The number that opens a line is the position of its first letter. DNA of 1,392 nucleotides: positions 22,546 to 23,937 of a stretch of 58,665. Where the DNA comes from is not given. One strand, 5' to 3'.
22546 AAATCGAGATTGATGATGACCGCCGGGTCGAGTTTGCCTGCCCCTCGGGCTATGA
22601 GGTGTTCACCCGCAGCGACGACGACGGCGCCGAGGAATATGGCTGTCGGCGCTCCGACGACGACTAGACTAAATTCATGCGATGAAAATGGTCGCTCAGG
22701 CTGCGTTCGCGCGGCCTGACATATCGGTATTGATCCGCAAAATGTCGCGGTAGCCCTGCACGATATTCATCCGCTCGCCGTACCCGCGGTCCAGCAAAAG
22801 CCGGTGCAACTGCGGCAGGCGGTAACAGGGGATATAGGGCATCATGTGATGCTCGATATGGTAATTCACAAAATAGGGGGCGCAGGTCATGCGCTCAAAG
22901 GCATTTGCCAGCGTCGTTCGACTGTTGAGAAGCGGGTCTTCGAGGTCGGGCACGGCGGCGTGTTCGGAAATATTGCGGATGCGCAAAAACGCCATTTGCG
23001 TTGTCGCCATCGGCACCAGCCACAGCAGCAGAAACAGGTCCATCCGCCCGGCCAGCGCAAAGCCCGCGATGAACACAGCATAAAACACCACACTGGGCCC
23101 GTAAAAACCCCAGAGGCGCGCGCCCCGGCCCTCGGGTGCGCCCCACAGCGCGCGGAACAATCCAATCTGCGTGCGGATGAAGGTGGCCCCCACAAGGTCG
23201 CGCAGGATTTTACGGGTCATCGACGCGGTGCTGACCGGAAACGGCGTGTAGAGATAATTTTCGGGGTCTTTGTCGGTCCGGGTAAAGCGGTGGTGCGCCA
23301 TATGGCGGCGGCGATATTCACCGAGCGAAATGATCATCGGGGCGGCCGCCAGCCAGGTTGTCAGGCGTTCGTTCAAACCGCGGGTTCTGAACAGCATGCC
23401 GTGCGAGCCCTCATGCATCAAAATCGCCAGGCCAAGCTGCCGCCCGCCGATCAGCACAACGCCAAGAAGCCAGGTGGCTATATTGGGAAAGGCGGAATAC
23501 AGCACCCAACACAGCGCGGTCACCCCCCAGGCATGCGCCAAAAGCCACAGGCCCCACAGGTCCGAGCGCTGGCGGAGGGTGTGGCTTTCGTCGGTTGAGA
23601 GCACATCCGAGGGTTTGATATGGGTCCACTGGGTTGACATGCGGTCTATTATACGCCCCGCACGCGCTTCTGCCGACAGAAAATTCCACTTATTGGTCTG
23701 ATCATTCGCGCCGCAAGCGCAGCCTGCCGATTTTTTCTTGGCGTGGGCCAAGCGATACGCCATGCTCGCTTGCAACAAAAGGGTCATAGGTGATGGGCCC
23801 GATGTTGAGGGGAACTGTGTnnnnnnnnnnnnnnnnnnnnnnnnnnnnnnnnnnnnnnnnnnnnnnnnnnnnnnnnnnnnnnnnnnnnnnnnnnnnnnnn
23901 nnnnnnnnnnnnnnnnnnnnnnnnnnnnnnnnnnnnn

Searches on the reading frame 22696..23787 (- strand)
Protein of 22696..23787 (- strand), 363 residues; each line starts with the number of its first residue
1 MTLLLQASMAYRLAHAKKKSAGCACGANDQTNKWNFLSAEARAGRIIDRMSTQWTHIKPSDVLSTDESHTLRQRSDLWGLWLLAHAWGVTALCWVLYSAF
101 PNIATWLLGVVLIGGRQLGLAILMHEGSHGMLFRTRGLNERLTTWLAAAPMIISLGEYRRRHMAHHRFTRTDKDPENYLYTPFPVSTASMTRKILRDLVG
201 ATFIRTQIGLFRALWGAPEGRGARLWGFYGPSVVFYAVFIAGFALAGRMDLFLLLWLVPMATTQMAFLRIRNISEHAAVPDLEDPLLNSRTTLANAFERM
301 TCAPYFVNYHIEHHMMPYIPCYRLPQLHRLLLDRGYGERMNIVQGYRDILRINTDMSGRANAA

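Call 8: search_protein_families(library=pfam, proteins=[window:22696-23787:-])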
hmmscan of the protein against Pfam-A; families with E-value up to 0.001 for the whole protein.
window:22696-23787:- (363 aa): 1 family
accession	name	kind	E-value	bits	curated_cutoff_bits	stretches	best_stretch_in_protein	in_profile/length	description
PF00487.30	FA_desaturase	-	2.7e-40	139.2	29.7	1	105-334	2-241/253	Fatty acid desaturase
